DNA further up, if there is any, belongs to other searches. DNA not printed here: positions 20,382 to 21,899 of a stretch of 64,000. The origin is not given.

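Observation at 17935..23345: CoA-cycling enzyme set (two family-III CoA-transferases + double-hotdog protein + AMP-forming ligase) with no assignable substrate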

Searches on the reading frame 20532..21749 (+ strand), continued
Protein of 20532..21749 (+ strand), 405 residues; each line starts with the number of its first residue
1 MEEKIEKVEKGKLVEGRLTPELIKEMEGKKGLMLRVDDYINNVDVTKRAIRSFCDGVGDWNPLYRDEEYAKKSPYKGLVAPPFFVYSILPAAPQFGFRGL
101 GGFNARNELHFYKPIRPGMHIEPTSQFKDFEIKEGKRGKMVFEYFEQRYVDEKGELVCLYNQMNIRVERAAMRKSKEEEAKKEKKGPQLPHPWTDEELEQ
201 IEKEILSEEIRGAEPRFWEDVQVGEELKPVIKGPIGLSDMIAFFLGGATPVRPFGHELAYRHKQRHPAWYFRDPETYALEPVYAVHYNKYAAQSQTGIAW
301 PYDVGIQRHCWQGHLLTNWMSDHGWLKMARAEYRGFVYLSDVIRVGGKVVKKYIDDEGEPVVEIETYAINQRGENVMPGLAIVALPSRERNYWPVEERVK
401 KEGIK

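Call 20: search_protein_families(library=pfam, proteins=[L013:1546-3300:-, L013:3318-5660:-, L013:5612-6748:-, L013:6853-8085:-, L013:8082-8495:-, L013:8167-9666:-, L013:11244-12824:+, L013:12864-13718:+, L013:14047-14859:-])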
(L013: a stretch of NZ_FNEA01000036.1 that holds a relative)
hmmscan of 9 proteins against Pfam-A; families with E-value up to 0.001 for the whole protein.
L013:1546-3300:- (584 aa): 5 families
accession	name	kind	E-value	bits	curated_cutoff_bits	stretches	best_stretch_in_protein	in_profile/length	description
PF12806.12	Acyl-CoA_dh_C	-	2e-24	86.5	30.3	1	464-582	2-124/124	Acetyl-CoA dehydrogenase C-terminal like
PF00441.29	Acyl-CoA_dh_1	-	1.7e-18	67.7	22.4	1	282-448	1-146/150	Acyl-CoA dehydrogenase, C-terminal domain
PF02770.24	Acyl-CoA_dh_M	-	5.6e-10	39.7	33.3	1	163-271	2-95/97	Acyl-CoA dehydrogenase, middle domain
PF02771.21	Acyl-CoA_dh_N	-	4.3e-08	34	22.9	1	80-158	34-113/113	Acyl-CoA dehydrogenase, N-terminal domain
PF22924.1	ACOX_C_alpha1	-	4.9e-08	33.4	27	1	312-442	24-159/169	Acyl-CoA oxidase, C-alpha1 domain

L013:3318-5660:- (780 aa): 8 families
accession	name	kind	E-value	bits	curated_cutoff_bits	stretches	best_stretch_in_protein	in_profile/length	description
PF02737.24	3HCDH_N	-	1.3e-43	149.4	22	1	22-196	1-179/180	3-hydroxyacyl-CoA dehydrogenase, NAD binding domain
PF00725.27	3HCDH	-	7.7e-20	71.7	22.1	2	199-299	1-95/97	3-hydroxyacyl-CoA dehydrogenase, C-terminal domain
PF00378.25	ECH_1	-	3.8e-17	62.9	27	1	477-610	5-138/251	Enoyl-CoA hydratase/isomerase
PF16113.10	ECH_2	-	7.1e-13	49.2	27.2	1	477-609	2-136/335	Enoyl-CoA hydratase/isomerase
PF01266.30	DAO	-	1.1e-06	28.9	27.9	1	22-59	1-39/353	FAD dependent oxidoreductase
PF03446.21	NAD_binding_2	-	2.1e-05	25.1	21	1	22-78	1-43/161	NAD binding domain of 6-phosphogluconate dehydrogenase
PF01210.29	NAD_Gly3P_dh_N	-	0.00037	20.9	23.1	1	22-104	1-81/158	NAD-dependent glycerol-3-phosphate dehydrogenase N-terminus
PF02558.23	ApbA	-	0.00088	19.3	22.2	0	23-59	1-40/150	Ketopantoate reductase PanE/ApbA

L013:5612-6748:- (378 aa): 2 families
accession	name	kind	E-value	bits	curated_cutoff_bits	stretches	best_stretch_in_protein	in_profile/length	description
PF00108.29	Thiolase_N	-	4.7e-61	206.9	26.4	1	10-247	2-259/260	Thiolase, N-terminal domain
PF02803.24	Thiolase_C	-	3.6e-44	149.8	27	1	257-376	3-122/123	Thiolase, C-terminal domain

L013:6853-8085:- (410 aa): 1 family
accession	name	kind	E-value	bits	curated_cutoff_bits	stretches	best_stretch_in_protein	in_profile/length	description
PF02515.22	CoA_transf_3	-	8.8e-118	394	23.3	1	19-382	1-361/366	CoA-transferase family III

L013:8082-8495:- (137 aa): 0 families

L013:8167-9666:- (499 aa): 1 family
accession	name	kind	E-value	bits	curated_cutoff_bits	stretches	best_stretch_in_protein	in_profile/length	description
PF00171.27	Aldedh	-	1.3e-148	495.9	23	1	25-493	1-461/461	Aldehyde dehydrogenase family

L013:11244-12824:+ (526 aa): 2 families
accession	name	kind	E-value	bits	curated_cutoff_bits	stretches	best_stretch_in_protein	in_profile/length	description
PF00501.34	AMP-binding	-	1.2e-66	225.6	29.9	1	42-384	7-384/384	AMP-binding enzyme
PF13193.12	AMP-binding_C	-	4.2e-15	56.9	24.5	1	433-508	2-76/76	AMP-binding enzyme C-terminal domain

L013:12864-13718:+ (284 aa): 3 families
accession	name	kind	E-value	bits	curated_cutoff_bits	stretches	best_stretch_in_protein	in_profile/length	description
PF09339.16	HTH_IclR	-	2e-07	31.1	22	1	42-90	1-50/52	IclR helix-turn-helix domain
PF12802.13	MarR_2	-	2.1e-06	28.2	27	1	47-93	8-55/61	MarR family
PF01614.24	IclR_C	-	1.7e-05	24.9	24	1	123-266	15-165/174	Bacterial transcriptional regulator IclR C-terminal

L013:14047-14859:- (270 aa): 3 families
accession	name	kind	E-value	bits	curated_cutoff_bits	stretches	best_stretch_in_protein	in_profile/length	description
PF02518.31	HATPase_c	-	4.8e-25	88.6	26.4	1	164-267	3-108/111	Histidine kinase-, DNA gyrase B-, and HSP90-like ATPase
PF00512.31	HisKA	-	4.1e-09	36.8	26.9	1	66-121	2-64/66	His Kinase A (phospho-acceptor) domain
PF00672.30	HAMP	-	6.4e-05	23.6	25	0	35-59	27-51/53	HAMP domain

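Call 21: search_protein_families(library=pfam, proteins=[L054:3284-4180:+, L054:4177-5076:+, L054:5048-6055:+, L054:6052-6831:+, L054:6788-7576:+, L054:7569-8408:+, L054:8405-9202:+, L054:13609-14478:+, L054:14418-15305:+, L054:16425-17810:+])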
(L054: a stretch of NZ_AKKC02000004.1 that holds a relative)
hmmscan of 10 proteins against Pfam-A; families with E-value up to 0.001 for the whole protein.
L054:3284-4180:+ (298 aa): 6 families
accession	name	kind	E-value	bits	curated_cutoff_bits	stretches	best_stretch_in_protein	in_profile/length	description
PF03446.21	NAD_binding_2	-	3.6e-39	134.8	21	1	6-161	1-158/161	NAD binding domain of 6-phosphogluconate dehydrogenase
PF14833.11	NAD_binding_11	-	3.9e-26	92.1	30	1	166-287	1-121/122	NAD-binding of NADP-dependent 3-hydroxyisobutyrate dehydrogenase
PF03807.23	F420_oxidored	-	1.8e-05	25.7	21.6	1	6-96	1-92/94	NADP oxidoreductase coenzyme F420-dependent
PF03721.20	UDPG_MGDP_dh_N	-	7.2e-05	22.9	27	0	74-111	99-136/187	UDP-glucose/GDP-mannose dehydrogenase family, NAD binding domain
PF02826.25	2-Hacid_dh_C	-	9.7e-05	22.2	25.1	1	3-110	35-141/178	D-isomer specific 2-hydroxyacid dehydrogenase, NAD binding domain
PF02153.23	PDH_N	-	0.00024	21.1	26.5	1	25-123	5-105/154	Prephenate dehydrogenase, nucleotide-binding domain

L054:4177-5076:+ (299 aa): 1 family
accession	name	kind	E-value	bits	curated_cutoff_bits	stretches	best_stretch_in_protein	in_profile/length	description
PF02653.21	BPD_transp_2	-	1.8e-25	90.1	26.8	1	17-283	4-269/269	Branched-chain amino acid transport system / permease component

L054:5048-6055:+ (335 aa): 1 family
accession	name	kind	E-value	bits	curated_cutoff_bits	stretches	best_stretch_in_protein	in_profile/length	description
PF02653.21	BPD_transp_2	-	6.3e-22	78.4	26.8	1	63-314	12-268/269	Branched-chain amino acid transport system / permease component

L054:6052-6831:+ (259 aa): 4 families
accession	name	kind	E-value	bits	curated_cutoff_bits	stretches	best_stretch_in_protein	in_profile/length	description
PF00005.33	ABC_tran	-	7.2e-31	108.1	25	1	24-184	1-136/137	ABC transporter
PF13304.12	AAA_21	-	1.9e-08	35.2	27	1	36-57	1-22/304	AAA domain, putative AbiEii toxin, Type IV TA system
PF13476.12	AAA_23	-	3.7e-06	28.2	27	1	20-57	6-42/201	AAA domain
PF12399.14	BCA_ABC_TP_C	-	9.4e-06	25.5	25.5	1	234-259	2-27/27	Branched-chain amino acid ATP-binding cassette transporter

L054:6788-7576:+ (262 aa): 5 families
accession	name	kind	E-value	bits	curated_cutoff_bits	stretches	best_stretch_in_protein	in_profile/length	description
PF00005.33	ABC_tran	-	1e-28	101.1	25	1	34-176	2-136/137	ABC transporter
PF13304.12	AAA_21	-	3.7e-10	40.8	27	1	45-86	1-36/304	AAA domain, putative AbiEii toxin, Type IV TA system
PF13555.12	AAA_29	-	9.6e-05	22.5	27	1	36-72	15-51/61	P-loop containing region of AAA domain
PF13476.12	AAA_23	-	0.00024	22.2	27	1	20-64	5-40/201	AAA domain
PF02463.25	SMC_N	-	0.00052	20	40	0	44-64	25-45/220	RecF/RecN/SMC N terminal domain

L054:7569-8408:+ (279 aa): 3 families
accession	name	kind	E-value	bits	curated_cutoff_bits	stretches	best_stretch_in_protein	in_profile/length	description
PF00753.33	Lactamase_B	-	2.3e-15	57.5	22.7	1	49-222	8-169/196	Metallo-beta-lactamase superfamily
PF12706.13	Lactamase_B_2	-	4.2e-06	26.9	27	1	59-121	3-53/200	Beta-lactamase superfamily domain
PF13483.12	Lactamase_B_3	-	0.00027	21.4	24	1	49-126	9-68/160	Beta-lactamase superfamily domain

L054:8405-9202:+ (265 aa): 0 families

L054:13609-14478:+ (289 aa): 0 families

L054:14418-15305:+ (295 aa): 2 families
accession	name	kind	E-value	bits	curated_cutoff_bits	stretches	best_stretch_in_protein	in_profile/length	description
PF03328.21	HpcH_HpaI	-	9.4e-31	107.2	25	1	36-236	2-221/221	HpcH/HpaI aldolase/citrate lyase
PF15617.12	C-C_Bond_Lyase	-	1.6e-09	37.8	28.4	1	215-289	237-311/320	C-C_Bond_Lyase of the TIM-Barrel fold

L054:16425-17810:+ (461 aa): 2 families
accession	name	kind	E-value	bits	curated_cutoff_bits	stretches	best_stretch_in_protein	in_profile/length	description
PF04030.19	ALO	-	1.3e-39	136.9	23.1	2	314-457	109-256/258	D-arabinono-1,4-lactone oxidase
PF01565.28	FAD_binding_4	-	1.7e-27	96.2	26.4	1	73-203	5-138/139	FAD binding domain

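Call 23: find_encoding_contigs(protein=P0068, flank=10000, max_places=1)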
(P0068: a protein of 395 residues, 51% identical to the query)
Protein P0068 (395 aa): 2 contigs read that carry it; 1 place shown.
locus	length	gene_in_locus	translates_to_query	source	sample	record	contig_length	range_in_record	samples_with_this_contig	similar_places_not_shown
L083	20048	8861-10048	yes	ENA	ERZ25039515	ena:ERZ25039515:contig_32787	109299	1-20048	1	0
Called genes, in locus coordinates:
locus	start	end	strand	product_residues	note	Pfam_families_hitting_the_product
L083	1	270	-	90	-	?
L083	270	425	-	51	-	-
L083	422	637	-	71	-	PF07638:Sigma70_ECF (weak), PF08281:Sigma70_r4_2, PF04545:Sigma70_r4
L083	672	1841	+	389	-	PF02515:CoA_transf_3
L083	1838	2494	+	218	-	PF01210:NAD_Gly3P_dh_N (weak), PF02737:3HCDH_N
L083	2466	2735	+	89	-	PF00725:3HCDH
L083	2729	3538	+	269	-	PF00378:ECH_1, PF16113:ECH_2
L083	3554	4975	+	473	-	PF08545:ACP_syn_III (faint), PF08541:ACP_syn_III_C (faint), PF01796:OB_ChsH2_C (weak)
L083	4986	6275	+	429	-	PF00108:Thiolase_N, PF22691:Thiolase_C_1, PF02803:Thiolase_C (weak), PF22691:Thiolase_C_1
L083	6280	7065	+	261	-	PF00378:ECH_1, PF16113:ECH_2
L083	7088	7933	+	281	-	PF04909:Amidohydro_2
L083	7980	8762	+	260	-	PF00378:ECH_1, PF16113:ECH_2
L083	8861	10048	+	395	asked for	PF13452:FAS1_DH_region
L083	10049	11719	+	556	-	PF01642:MM_CoA_mutase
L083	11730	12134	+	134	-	PF02310:B12-binding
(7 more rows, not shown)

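Call 24: find_encoding_contigs(protein=P0012, flank=10000, max_places=1)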
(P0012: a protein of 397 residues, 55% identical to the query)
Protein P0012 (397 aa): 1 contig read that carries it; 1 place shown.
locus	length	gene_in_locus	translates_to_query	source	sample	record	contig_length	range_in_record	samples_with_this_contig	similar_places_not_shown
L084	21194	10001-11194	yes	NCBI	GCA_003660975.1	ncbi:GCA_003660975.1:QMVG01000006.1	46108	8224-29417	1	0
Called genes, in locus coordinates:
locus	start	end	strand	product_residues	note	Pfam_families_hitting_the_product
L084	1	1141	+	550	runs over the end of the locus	PF00501:AMP-binding, PF13193:AMP-binding_C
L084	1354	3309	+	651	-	PF00501:AMP-binding, PF23562:AMP-binding_C_3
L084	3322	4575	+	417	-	PF13458:Peripla_BP_6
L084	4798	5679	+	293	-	PF02653:BPD_transp_2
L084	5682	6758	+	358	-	PF02653:BPD_transp_2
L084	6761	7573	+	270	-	PF09818:ABC_ATPase (faint), PF00005:ABC_tran, PF13304:AAA_21 (faint)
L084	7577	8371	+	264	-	PF00005:ABC_tran, PF13304:AAA_21 (faint)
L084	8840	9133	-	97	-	PF12797:Fer4_2 (weak), PF12837:Fer4_6, PF13237:Fer4_10 (weak), PF00037:Fer4, PF12838:Fer4_7 (weak), PF13187:Fer4_9 (weak)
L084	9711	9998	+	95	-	-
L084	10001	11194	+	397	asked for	PF01575:MaoC_dehydratas (faint), PF13452:FAS1_DH_region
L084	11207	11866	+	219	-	PF01841:Transglut_core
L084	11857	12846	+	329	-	PF00378:ECH_1, PF16113:ECH_2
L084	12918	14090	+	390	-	PF00108:Thiolase_N, PF02803:Thiolase_C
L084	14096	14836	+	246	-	PF00106:adh_short, PF01370:Epimerase (faint), PF08659:KR, PF13561:adh_short_C2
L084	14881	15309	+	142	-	PF13279:4HBT_2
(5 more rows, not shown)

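Call 25: find_encoding_contigs(protein=P0062, flank=10000, max_places=1)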
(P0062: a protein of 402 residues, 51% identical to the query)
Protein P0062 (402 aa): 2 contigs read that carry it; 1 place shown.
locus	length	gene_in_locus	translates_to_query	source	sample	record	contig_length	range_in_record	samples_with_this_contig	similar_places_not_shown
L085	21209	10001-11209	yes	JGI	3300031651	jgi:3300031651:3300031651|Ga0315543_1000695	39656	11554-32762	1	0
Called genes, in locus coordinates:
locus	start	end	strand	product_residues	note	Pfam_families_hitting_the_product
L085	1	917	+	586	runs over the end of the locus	PF24696:UGSC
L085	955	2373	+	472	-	PF00135:COesterase, PF20434:BD-FAE (weak), PF00135:COesterase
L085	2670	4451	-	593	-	PF24696:UGSC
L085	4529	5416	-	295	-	PF19799:DUF6282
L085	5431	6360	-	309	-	PF13353:Fer4_12, PF12797:Fer4_2 (faint), PF14697:Fer4_21 (faint), PF00037:Fer4 (weak), PF13237:Fer4_10 (weak), PF12837:Fer4_6 (faint), PF12838:Fer4_7 (weak), PF04055:Radical_SAM, +1 more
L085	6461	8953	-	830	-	PF02901:PFL-like, PF01228:Gly_radical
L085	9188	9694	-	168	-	PF12802:MarR_2, PF13463:HTH_27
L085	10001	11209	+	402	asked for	PF01575:MaoC_dehydratas (faint), PF13452:FAS1_DH_region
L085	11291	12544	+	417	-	PF02515:CoA_transf_3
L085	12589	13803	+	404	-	PF02515:CoA_transf_3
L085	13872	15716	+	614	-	PF02730:AFOR_N, PF01314:AFOR_C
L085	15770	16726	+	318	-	PF19300:BPD_transp_1_N, PF00528:BPD_transp_1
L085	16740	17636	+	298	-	PF12911:OppC_N, PF00528:BPD_transp_1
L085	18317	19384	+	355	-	PF03480:DctP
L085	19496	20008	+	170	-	PF04290:DctQ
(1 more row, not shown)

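Call 44: search_protein_families(library=pfam, proteins=[L006:2-1402:-, L006:1281-2132:-, L006:2129-2563:-, L006:2583-3332:-, L006:3360-3866:-, L006:4200-5345:-, L006:14402-16645:-, L006:16572-17537:-, L006:18389-19663:+, L006:13126-14391:+])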
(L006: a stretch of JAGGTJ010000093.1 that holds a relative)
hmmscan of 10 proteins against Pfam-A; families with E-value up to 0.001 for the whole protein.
L006:2-1402:- (467 aa): 6 families
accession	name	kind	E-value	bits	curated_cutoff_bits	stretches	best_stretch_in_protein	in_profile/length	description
PF07676.18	PD40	-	8.6e-44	147.1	20.9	3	339-375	1-38/38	WD40-like Beta Propeller Repeat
PF04052.18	TolB_N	-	2.9e-20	72.8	22.4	1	82-190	2-105/106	TolB amino-terminal domain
PF00930.27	DPPIV_N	-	1.4e-09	37.6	22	0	329-391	25-86/354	Dipeptidyl peptidase IV (DPP IV) N-terminal region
PF25174.1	Beta-prop_THOC3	-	6.7e-06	25.7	305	1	309-453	53-191/272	THOC3 beta-propeller domain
PF14583.12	Pectate_lyase22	-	0.00043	19.6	30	0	351-379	355-383/386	Oligogalacturonate lyase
PF25460.1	Beta-prop_Aladin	-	0.00068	19.3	171.1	0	353-455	117-216/340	Aladin seven-bladed propeller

L006:1281-2132:- (283 aa): 1 family
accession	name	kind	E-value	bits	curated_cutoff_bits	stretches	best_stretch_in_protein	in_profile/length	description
PF13103.11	TonB_2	-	2.4e-18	66.4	22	1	189-276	4-85/85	TonB C terminal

L006:2129-2563:- (144 aa): 1 family
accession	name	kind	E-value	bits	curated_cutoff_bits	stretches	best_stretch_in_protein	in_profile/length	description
PF02472.21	ExbD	-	3.2e-32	111.7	25.4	1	17-142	1-127/128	Biopolymer transport protein ExbD/TolR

L006:2583-3332:- (249 aa): 1 family
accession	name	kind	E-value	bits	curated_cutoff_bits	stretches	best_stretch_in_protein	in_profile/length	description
PF01618.21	MotA_ExbB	-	2.2e-35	121.6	22.9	1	122-230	18-126/127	MotA/TolQ/ExbB proton channel family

L006:3360-3866:- (168 aa): 1 family
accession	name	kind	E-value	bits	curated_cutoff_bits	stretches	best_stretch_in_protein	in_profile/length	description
PF00160.26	Pro_isomerase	-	9.1e-50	169.4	21.7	1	5-163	2-157/159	Cyclophilin type peptidyl-prolyl cis-trans isomerase/CLD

L006:4200-5345:- (381 aa): 2 families
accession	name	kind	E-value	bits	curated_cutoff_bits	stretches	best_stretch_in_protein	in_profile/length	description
PF13513.12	HEAT_EZ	-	2.1e-08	34.9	27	0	291-338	4-55/55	HEAT-like repeat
PF13646.12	HEAT_2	-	9.9e-06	26.2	27.7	0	319-358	8-48/88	HEAT repeats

L006:14402-16645:- (747 aa): 5 families
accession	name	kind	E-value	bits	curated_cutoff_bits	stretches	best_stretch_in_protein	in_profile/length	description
PF00152.25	tRNA-synt_2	-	1.2e-117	392.8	25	1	167-605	2-308/308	tRNA synthetases class II (D, K and N)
PF02686.20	GatC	-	1.5e-23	83.2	23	1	670-741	1-66/66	Glu-tRNAGln amidotransferase C subunit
PF02938.19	GAD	-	7.4e-21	74.6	23.4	1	356-452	1-94/95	GAD domain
PF01336.31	tRNA_anti-codon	-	5.9e-15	55.4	27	1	53-137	3-75/75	OB-fold nucleic acid binding domain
PF20978.2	Gta3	-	0.0006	20.1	27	0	648-702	2-59/60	Glutamyl-tRNA amidotransferase complex subunit Gta3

L006:16572-17537:- (321 aa): 1 family
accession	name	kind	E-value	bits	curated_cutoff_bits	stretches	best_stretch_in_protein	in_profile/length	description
PF04055.27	Radical_SAM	-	7.9e-12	46.1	29.5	1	31-197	3-163/166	Radical SAM superfamily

L006:18389-19663:+ (424 aa): 3 families
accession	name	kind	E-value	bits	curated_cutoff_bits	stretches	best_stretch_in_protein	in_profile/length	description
PF16576.10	HlyD_D23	-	8.1e-22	78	30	1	67-316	5-214/214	Barrel-sandwich domain of CusB or HlyD membrane-fusion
PF13437.12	HlyD_3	-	6.4e-15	56.2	22.2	1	207-313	2-106/106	HlyD family secretion protein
PF13533.13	Biotin_lipoyl_2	-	6.1e-07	29.6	29.8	1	86-111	7-32/32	Biotin-lipoyl like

L006:13126-14391:+ (421 aa): 2 families
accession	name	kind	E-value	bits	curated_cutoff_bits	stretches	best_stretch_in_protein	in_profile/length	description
PF13452.11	FAS1_DH_region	-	1.5e-10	41.7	22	1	68-185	11-130/132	FAS1-like, dehydratase domain region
PF01575.25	MaoC_dehydratas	-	5.6e-05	23.2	27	0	70-154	17-103/123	MaoC like domain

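Call 48: find_encoding_contigs(protein=P0005, flank=10000, max_places=2)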
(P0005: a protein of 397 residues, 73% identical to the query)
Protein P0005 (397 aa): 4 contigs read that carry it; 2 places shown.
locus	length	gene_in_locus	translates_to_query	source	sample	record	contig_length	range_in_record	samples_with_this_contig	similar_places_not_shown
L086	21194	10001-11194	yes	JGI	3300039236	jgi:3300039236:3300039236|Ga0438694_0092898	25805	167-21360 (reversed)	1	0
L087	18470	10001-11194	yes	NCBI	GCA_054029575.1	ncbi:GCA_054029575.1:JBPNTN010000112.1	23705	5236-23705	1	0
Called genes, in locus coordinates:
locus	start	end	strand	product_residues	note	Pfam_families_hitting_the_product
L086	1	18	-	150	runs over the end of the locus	PF07963:N_methyl, PF08334:T2SSG, PF22434:PilW_C (weak)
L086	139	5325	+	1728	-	PF02585:PIG-L, PF00535:Glycos_transf_2, PF14307:Glyco_tran_WbsX, PF00534:Glycos_transf_1, PF13692:Glyco_trans_1_4, PF00535:Glycos_transf_2, PF10111:Glyco_tranf_2_2 (weak), PF13641:Glyco_tranf_2_3, +1 more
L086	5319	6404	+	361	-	PF01757:Acyl_transf_3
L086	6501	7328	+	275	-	PF13489:Methyltransf_23, PF08241:Methyltransf_11, PF08242:Methyltransf_12, PF13649:Methyltransf_25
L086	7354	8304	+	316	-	PF00535:Glycos_transf_2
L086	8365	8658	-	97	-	-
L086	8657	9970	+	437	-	PF02515:CoA_transf_3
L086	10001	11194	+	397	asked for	PF13452:FAS1_DH_region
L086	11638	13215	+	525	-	PF00501:AMP-binding, PF13193:AMP-binding_C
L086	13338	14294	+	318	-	PF00753:Lactamase_B, PF23023:Anti-Pycsar_Apyc1 (weak), PF12706:Lactamase_B_2 (weak)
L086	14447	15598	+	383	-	PF06050:HGD-D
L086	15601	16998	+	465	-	PF06050:HGD-D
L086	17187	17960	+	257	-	PF01869:BcrAD_BadFG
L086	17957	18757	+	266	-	PF01869:BcrAD_BadFG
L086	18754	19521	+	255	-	PF00142:Fer4_NifH (faint), PF01656:CbiA, PF13614:AAA_31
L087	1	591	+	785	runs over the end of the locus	PF03176:MMPL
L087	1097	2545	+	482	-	PF01565:FAD_binding_4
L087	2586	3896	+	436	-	PF02754:CCG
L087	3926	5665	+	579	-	PF01565:FAD_binding_4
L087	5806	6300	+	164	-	PF13452:FAS1_DH_region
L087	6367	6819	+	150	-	-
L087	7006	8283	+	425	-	PF02515:CoA_transf_3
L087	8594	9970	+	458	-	PF02515:CoA_transf_3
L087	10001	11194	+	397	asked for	PF13452:FAS1_DH_region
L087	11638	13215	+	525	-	PF00501:AMP-binding, PF13193:AMP-binding_C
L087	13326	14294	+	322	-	PF00753:Lactamase_B, PF23023:Anti-Pycsar_Apyc1 (weak), PF12706:Lactamase_B_2 (weak)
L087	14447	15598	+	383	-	PF06050:HGD-D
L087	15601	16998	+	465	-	PF06050:HGD-D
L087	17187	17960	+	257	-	PF01869:BcrAD_BadFG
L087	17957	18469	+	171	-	?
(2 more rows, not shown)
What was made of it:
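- L087 has BcrBC/BcrAD-like genes downstream and an MMPL gene upstream (call 48).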
